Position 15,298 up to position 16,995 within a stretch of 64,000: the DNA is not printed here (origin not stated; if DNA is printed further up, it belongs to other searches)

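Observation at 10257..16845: Five-gene operon coupling AbiTii, a type III R-M pair and a HEPN (ApeA-like) protein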

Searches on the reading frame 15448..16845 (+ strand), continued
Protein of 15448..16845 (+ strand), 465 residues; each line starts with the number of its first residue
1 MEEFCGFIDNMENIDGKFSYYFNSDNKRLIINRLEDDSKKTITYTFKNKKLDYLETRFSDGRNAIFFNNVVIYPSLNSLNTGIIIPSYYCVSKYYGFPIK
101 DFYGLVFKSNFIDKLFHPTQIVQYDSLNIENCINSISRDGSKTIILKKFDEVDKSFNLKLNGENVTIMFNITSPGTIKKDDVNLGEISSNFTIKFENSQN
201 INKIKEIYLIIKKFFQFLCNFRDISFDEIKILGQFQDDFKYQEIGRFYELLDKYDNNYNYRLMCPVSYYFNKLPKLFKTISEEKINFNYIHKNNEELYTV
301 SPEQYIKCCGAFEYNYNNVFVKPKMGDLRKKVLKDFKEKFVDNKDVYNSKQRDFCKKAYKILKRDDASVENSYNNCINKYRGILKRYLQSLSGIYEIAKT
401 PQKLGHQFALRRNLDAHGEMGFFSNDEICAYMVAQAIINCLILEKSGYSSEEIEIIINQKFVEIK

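Call 53: search_protein_families(library=pfam, proteins=[L002:2104-3687:+, L002:3687-4577:+, L002:4552-5682:+, L002:5682-6221:+, L002:6218-9325:+], max_evalue=0.01)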
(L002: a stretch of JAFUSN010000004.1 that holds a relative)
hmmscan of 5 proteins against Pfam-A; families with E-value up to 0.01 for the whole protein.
L002:2104-3687:+ (527 aa): 5 families
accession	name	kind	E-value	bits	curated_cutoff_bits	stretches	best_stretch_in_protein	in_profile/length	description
PF02384.22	N6_Mtase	-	9.9e-112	373.7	20.4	1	182-493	2-310/311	N-6 DNA Methylase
PF12161.14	HsdM_N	-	8.9e-21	75.4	24.5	1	13-170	1-135/135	HsdM N-terminal domain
PF07669.17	Eco57I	-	0.00088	19.8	25.3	1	281-399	50-168/171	Eco57I restriction-modification methylase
PF01170.24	UPF0020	-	0.0054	16.9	22.3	0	225-316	25-133/197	RMKL-like, methyltransferase domain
PF05175.20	MTS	-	0.0083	16.2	23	0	226-315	29-109/170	Methyltransferase small domain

L002:3687-4577:+ (296 aa): 0 families

L002:4552-5682:+ (376 aa): 2 families
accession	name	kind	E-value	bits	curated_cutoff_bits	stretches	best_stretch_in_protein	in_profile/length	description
PF01420.25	Methylase_S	-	2.3e-52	178.1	22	2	17-174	1-162/168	Type I restriction modification DNA specificity domain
PF07511.17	DUF1525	-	0.0043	17.6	24.1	0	328-359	17-48/113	Protein of unknown function (DUF1525)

L002:5682-6221:+ (179 aa): 1 family
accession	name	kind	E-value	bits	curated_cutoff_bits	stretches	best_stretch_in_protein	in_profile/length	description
PF12420.13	DUF3671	-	0.001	19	34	1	3-173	76-203/223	Fam-L, Fam-M like protein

L002:6218-9325:+ (1035 aa): 7 families
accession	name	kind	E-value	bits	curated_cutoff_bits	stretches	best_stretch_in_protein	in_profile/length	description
PF12008.13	EcoR124_C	-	1e-69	235.5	23.1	1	770-1031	2-260/260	Type I restriction and modification enzyme - subunit R C terminal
PF22679.2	T1R_D3-like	-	1.4e-62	211.2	27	1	583-748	2-158/158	Type I restriction enzyme subunit R domain 3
PF18766.7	SWI2_SNF2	-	6e-57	193.3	26.7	1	291-507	1-197/221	SWI2/SNF2 ATPase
PF04313.20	HSDR_N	-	2.8e-47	161.6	25.1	1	29-219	1-197/198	Type I restriction enzyme R protein N terminus (HSDR_N)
PF04851.21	ResIII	-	3.8e-40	137.9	22.5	1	287-455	3-163/164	Type III restriction enzyme, res subunit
PF00270.35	DEAD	-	2.2e-09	37.7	26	1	324-455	22-161/167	DEAD/DEAH box helicase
PF13588.12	HSDR_N_2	-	0.00022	21.7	25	1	122-217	13-99/110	Type I restriction enzyme R protein N terminus (HSDR_N)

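Call 54: search_protein_families(library=padloc, proteins=[L003:5703-7376:+, L003:7360-8310:+, L003:8303-9427:+, L003:9440-9997:+, L005:8951-9988:+, L006:2-1069:+, L002:6218-9325:+, L002:4552-5682:+], max_evalue=0.001)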
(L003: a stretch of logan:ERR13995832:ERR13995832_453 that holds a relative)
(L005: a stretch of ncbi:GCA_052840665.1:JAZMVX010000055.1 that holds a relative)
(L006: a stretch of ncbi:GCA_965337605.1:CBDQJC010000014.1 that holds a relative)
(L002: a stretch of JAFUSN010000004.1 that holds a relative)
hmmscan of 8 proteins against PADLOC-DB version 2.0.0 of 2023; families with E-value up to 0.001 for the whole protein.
L003:5703-7376:+ (557 aa): 17 families
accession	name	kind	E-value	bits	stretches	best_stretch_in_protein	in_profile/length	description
PDLC03219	MTase_II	-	1.2e-56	190.1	1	83-530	25-465/504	Type II methyltransferase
PDLC03021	MTase_I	-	5.1e-14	50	1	86-252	143-314/491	Type I methyltransferase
PDLC03227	MTase_II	-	6.4e-14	49.7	1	99-278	18-204/494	Type II methyltransferase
PDLC04134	mad2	-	6e-13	46.4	1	89-296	254-430/492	mads_2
PDLC03029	MTase_I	-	1.5e-07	28.3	1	72-250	144-319/661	Type I methyltransferase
PDLC03026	MTase_I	-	3.9e-07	27.6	1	87-252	121-294/487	Type I methyltransferase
PDLC03338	MTase_II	-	7.8e-07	26.2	1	195-289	231-327/604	Type II methyltransferase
PDLC03267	MTase_II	-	1.1e-06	25.9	1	101-227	6-123/539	Type II methyltransferase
PDLC03025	MTase_I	-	1.1e-06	25.7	1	81-191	136-247/569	Type I methyltransferase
PDLC03035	MTase_I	-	2.7e-06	24.2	1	85-222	151-286/653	Type I methyltransferase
PDLC03031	MTase_I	-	1.2e-05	21.8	1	82-222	158-297/834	Type I methyltransferase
PDLC03348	MTase_II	-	8e-05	19.3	1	96-282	208-426/727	Type II methyltransferase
PDLC03318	MTase_II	-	9.3e-05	18.9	1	101-152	336-387/723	Type II methyltransferase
PDLC03285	MTase_II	-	0.00015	18.9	0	103-299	9-206/413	Type II methyltransferase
PDLC03032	MTase_I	-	0.00022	17.4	1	89-299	140-358/1001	Type I methyltransferase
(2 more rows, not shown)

L003:7360-8310:+ (316 aa): 0 families

L003:8303-9427:+ (374 aa): 0 families

L003:9440-9997:+ (185 aa): 4 families
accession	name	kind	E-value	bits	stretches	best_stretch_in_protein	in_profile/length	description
PDLC03262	MTase_II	-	9.7e-57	189.9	1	7-185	5-180/204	Type II methyltransferase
PDLC03221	MTase_II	-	1.1e-24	85.3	1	9-184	18-191/272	Type II methyltransferase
PDLC03321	MTase_II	-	5.8e-06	23.7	1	64-172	101-210/245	Type II methyltransferase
PDLC03723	oMTase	-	2.9e-05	21.6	1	54-91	39-76/414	orphan methyltransferase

L005:8951-9988:+ (345 aa): 0 families

L006:2-1069:+ (355 aa): 2 families
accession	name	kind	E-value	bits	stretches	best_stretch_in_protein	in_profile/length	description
PDLC03650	REase_III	-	7.3e-10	35.9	1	257-331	798-876/898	Type III restriction enzyme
PDLC03653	REase_III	-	1.2e-06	25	1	231-314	745-838/883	Type III restriction enzyme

L002:6218-9325:+ (1035 aa): 7 families
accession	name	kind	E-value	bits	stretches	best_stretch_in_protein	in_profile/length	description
PDLC03048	REase_I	-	0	1161.2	1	28-1032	2-970/976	Type I restriction enzyme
PDLC03043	REase_I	-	8.9e-89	295.7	1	7-307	8-292/313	Type I restriction enzyme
PDLC03045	REase_I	-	4.7e-63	211.5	1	111-748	91-685/995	Type I restriction enzyme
PDLC03046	REase_I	-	7.7e-61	204.2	1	32-748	5-730/1025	Type I restriction enzyme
PDLC03040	REase_I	-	3.3e-49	165.6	1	31-765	6-698/1029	Type I restriction enzyme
PDLC03044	REase_I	-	8.2e-42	141.2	1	118-760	104-700/1034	Type I restriction enzyme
PDLC03041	REase_I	-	3.2e-30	102.9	2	241-497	267-518/1099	Type I restriction enzyme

L002:4552-5682:+ (376 aa): 85 families (the best 25 are shown)
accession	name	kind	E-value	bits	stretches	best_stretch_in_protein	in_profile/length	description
PDLC03144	Specificity_I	-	1.4e-99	332.3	1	5-375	1-387/388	Type I specificity subunit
PDLC03077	Specificity_I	-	2.8e-82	275.5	2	130-373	144-412/417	Type I specificity subunit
PDLC03057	Specificity_I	-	1e-62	210.3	1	78-374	82-406/407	Type I specificity subunit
PDLC03111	Specificity_I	-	2.2e-51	172.6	2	5-192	1-196/207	Type I specificity subunit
PDLC03126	Specificity_I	-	8.3e-48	161.6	2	279-373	588-688/690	Type I specificity subunit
PDLC03099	Specificity_I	-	7.4e-44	148.5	2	24-165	9-145/405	Type I specificity subunit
PDLC03188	Specificity_I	-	1.9e-34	117.3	1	20-167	263-411/458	Type I specificity subunit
PDLC04137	mad5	-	3.2e-34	116.8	1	19-366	2-391/392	mads_5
PDLC03073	Specificity_I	-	1.1e-32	111.7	2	5-192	240-422/437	Type I specificity subunit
PDLC03198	Specificity_I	-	3.7e-31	106.8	2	192-373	15-202/208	Type I specificity subunit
PDLC03131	Specificity_I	-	2.8e-29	100.7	2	165-372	211-426/439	Type I specificity subunit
PDLC03082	Specificity_I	-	3.3e-28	97.2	1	16-163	186-332/368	Type I specificity subunit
PDLC03068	Specificity_I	-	4.3e-27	93.3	2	11-189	216-387/403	Type I specificity subunit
PDLC03090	Specificity_I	-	8.5e-25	85.9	2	54-189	289-423/434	Type I specificity subunit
PDLC03061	Specificity_I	-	5.2e-20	69.8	2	43-169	24-148/360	Type I specificity subunit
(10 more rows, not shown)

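Call 57: find_related_loci(query=A1, collection=viral_contigs, flank=8000)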
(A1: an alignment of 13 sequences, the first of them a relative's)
Query A1 (465 aa) in viral_contigs; peptide patterns used: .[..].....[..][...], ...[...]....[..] (x = any residue, [..] = any of these).
253 stretches matched a pattern, but none encodes a relative of the query by tblastn (E <= 1e-3).

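Call 58: find_related_loci(query=A1, collection=metagenome_contigs, flank=9000)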
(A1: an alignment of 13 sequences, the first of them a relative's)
Query A1 (465 aa) in metagenome_contigs; peptide patterns used: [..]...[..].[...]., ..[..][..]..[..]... (x = any residue, [..] = any of these).
600 stretches matched a pattern, but none encodes a relative of the query by tblastn (E <= 1e-3).

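Call 63: search_protein_families(library=padloc, alignment_id=A2, max_evalue=0.01)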
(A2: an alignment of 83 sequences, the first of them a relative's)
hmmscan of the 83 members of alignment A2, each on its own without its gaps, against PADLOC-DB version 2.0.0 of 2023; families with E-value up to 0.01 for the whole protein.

A. member 1, P0001 (465 aa): 0 families

B. families by the number of members that match (of 83 scanned): 5 families
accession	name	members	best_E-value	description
PDLC03841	LeoBC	1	0.0022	-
PDLC01974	CARF_m10--CARF_HEPN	1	0.0041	-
PDLC01503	Csm2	1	0.0053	CAS-III-D; effector_SS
PDLC04592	PDC-M34B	1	0.0065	-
PDLC00692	Effector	1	0.0084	2TM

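Call 65: find_encoding_contigs(protein=P0013, flank=8000, max_places=2)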
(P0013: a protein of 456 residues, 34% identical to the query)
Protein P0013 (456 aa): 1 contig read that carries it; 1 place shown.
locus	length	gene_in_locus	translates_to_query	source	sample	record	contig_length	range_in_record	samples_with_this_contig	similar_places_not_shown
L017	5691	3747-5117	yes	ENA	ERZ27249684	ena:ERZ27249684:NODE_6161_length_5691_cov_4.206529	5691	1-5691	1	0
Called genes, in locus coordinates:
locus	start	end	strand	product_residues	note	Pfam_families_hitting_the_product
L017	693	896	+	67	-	PF13560:HTH_31, PF12844:HTH_19, PF13443:HTH_26 (weak), PF01381:HTH_3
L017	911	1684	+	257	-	PF15515:MvaI_BcnI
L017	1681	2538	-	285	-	PF01555:N6_N4_Mtase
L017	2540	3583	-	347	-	PF01555:N6_N4_Mtase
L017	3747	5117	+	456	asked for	-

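Call 66: find_encoding_contigs(protein=P0010, flank=8000, max_places=2)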
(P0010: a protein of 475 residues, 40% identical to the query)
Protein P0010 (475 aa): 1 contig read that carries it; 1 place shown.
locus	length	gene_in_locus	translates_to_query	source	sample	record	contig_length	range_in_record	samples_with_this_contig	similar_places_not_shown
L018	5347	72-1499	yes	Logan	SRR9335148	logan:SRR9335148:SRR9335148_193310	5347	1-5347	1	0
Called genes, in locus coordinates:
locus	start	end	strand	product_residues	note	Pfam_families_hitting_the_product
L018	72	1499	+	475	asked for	-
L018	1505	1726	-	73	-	-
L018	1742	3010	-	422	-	PF14284:PcfJ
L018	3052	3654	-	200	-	PF14058:PcfK (weak)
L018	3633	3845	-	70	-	-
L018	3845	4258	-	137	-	-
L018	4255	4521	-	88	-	-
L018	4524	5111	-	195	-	-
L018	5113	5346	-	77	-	?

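Call 86: search_protein_families(library=pfam, proteins=[P0100, P0104, P0106, P0109, P0113, P0122, P0136, P0145, P0155, P0158], max_evalue=0.01)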
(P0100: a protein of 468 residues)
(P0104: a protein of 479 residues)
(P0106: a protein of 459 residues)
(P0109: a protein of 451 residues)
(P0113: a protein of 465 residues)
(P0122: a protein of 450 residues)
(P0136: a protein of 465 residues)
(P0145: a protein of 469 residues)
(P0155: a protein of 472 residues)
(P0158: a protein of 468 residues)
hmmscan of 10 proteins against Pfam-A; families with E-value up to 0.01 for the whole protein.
P0100 (468 aa): 1 family
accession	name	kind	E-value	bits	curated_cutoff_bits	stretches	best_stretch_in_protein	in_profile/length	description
PF18739.6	HEPN_Apea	-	2.1e-05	25.4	24.4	1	311-455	4-133/136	Apea-like HEPN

P0104 (479 aa): 1 family
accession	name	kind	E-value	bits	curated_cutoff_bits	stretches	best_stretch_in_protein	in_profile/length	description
PF18739.6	HEPN_Apea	-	0.0002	22.3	24.4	1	321-454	21-135/136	Apea-like HEPN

P0106 (459 aa): 2 families
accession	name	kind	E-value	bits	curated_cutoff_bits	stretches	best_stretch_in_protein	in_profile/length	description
PF18739.6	HEPN_Apea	-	0.00017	22.5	24.4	1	304-451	4-135/136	Apea-like HEPN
PF18862.6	ApeA_NTD1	-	0.00081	19.4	25.5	1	80-204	80-206/271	ApeA N-terminal domain 1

P0109 (451 aa): 0 families

P0113 (465 aa): 1 family
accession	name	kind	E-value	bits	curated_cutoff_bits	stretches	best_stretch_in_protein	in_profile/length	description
PF18739.6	HEPN_Apea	-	0.0002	22.2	24.4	1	324-443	16-129/136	Apea-like HEPN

P0122 (450 aa): 0 families

P0136 (465 aa): 0 families

P0145 (469 aa): 0 families

P0155 (472 aa): 1 family
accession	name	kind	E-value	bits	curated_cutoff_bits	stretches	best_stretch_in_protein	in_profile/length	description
PF18739.6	HEPN_Apea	-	1.3e-05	26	24.4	1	324-461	11-135/136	Apea-like HEPN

P0158 (468 aa): 0 families

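Call 95: fold_search(model_id=the predicted structure, library=viral)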
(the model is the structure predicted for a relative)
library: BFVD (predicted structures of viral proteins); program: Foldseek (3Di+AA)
matches with E <= 10: 584; with E <= 0.001: 0
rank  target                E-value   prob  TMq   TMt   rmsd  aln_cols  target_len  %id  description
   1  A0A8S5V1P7            3.2e-02  0.15  0.09  0.05  21.3       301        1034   13  Tail spike protein [Myoviridae sp. ctJ2i1]
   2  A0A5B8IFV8            3.7e-02  0.12  0.11  0.13  22.3       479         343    9  Uncharacterized protein [Mimiviridae sp. ChoanoV1]
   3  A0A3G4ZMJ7            6.8e-02  0.51  0.12  0.08  10.1       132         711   18  AAA family ATPase [Terrestrivirus sp.]
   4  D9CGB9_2              6.8e-02  0.18  0.10  0.06  18.2       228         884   11  (no name in the UniProt tables at hand)
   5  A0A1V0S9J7            7.5e-02  0.38  0.13  0.14  18.3       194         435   13  AAA family ATPase [Catovirus CTV1]
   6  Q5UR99                1.0e-01  0.16  0.10  0.16  21.8       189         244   12  Uncharacterized protein L573 [Acanthamoeba polyphaga mimivirus]
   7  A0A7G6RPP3            1.3e-01  0.04  0.09  0.10  26.8       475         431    9  (no name in the UniProt tables at hand)
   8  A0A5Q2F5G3            1.4e-01  0.15  0.11  0.20  14.7       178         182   14  Lipoprotein [Erwinia phage Midgardsormr38]
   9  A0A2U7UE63            1.4e-01  0.10  0.08  0.06  18.0       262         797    8  Morn repeat domain containing protein [Pandoravirus macleodensis]
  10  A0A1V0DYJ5            1.6e-01  0.07  0.10  0.11  21.4       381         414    8  (no name in the UniProt tables at hand)
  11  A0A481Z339            1.6e-01  0.06  0.10  0.10  19.3       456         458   11  Protein kinase [Pithovirus LCPAC101]
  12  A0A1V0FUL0            1.7e-01  0.03  0.08  0.06  25.3       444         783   11  Outer capsid protein VP4 [Rotavirus A]
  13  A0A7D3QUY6            1.8e-01  0.23  0.14  0.12  16.8       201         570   10  AAA ATPase protein [Fadolivirus FV1/VV64]
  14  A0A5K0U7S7            1.8e-01  0.08  0.13  0.14  25.5       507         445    9  Putative mitochondrial chaperone BCS1-B [Yasminevirus sp. GU-2018]
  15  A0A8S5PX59            1.9e-01  0.02  0.07  0.04  29.9       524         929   10  Uncharacterized protein [Myoviridae sp. ctgsk7]
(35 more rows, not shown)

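Call 96: search_dna_similar(query=window:15448-16845:+, collection=plasmids, mode=protein, max_evalue=0.001, max_rows=15)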
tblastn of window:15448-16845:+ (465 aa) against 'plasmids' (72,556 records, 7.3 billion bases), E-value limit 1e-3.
No match.

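Call 97: search_dna_similar(query=window:15448-16845:+, collection=phages, mode=protein, max_evalue=0.001, max_rows=15)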
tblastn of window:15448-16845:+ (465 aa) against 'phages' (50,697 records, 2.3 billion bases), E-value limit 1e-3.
No match.

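Call 100: search_solved_structures(query=A2, max_evalue=10, show_alignments=2)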
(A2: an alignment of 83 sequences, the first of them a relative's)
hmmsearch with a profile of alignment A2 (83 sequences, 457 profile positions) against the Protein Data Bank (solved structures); distinct sequences matched with E-value up to 10: 13.
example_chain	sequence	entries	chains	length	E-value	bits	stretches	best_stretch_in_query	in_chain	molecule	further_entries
2gtg_A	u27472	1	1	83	0.097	14.4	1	321-382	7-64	Proactivator polypeptide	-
2z9a_A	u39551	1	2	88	0.11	14.2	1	322-382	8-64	Proactivator polypeptide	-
2qyp_A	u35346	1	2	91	0.11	14.2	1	322-382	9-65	Proactivator polypeptide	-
1m12_A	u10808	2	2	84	0.12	14.1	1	322-382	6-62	SAPOSIN C | Proactivator polypeptide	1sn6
8eov_A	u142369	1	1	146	0.19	13.4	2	424-455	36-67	C2HR1_4r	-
6r17_A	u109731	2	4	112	0.28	12.9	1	316-391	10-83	Synaptonemal complex central element protein 2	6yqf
2p6j_A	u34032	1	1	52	0.3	12.8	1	357-405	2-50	designed engrailed homeodomain variant UVF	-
2jua_A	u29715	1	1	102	0.58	11.8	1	325-403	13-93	de novo protein S836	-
4uos_A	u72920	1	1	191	1.2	10.8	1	306-402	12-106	DESIGNED HELICAL BUNDLE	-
8fjg_A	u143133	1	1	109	1.4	10.6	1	306-387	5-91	H12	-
8rz0_A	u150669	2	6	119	4.5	8.9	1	318-379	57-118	RH5-34EM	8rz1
1eq1_A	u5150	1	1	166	9.3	7.9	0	300-365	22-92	APOLIPOPHORIN-III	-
3lg7_A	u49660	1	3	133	9.8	7.8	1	319-389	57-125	4E10_S0_1EZ3A_002_C (T246)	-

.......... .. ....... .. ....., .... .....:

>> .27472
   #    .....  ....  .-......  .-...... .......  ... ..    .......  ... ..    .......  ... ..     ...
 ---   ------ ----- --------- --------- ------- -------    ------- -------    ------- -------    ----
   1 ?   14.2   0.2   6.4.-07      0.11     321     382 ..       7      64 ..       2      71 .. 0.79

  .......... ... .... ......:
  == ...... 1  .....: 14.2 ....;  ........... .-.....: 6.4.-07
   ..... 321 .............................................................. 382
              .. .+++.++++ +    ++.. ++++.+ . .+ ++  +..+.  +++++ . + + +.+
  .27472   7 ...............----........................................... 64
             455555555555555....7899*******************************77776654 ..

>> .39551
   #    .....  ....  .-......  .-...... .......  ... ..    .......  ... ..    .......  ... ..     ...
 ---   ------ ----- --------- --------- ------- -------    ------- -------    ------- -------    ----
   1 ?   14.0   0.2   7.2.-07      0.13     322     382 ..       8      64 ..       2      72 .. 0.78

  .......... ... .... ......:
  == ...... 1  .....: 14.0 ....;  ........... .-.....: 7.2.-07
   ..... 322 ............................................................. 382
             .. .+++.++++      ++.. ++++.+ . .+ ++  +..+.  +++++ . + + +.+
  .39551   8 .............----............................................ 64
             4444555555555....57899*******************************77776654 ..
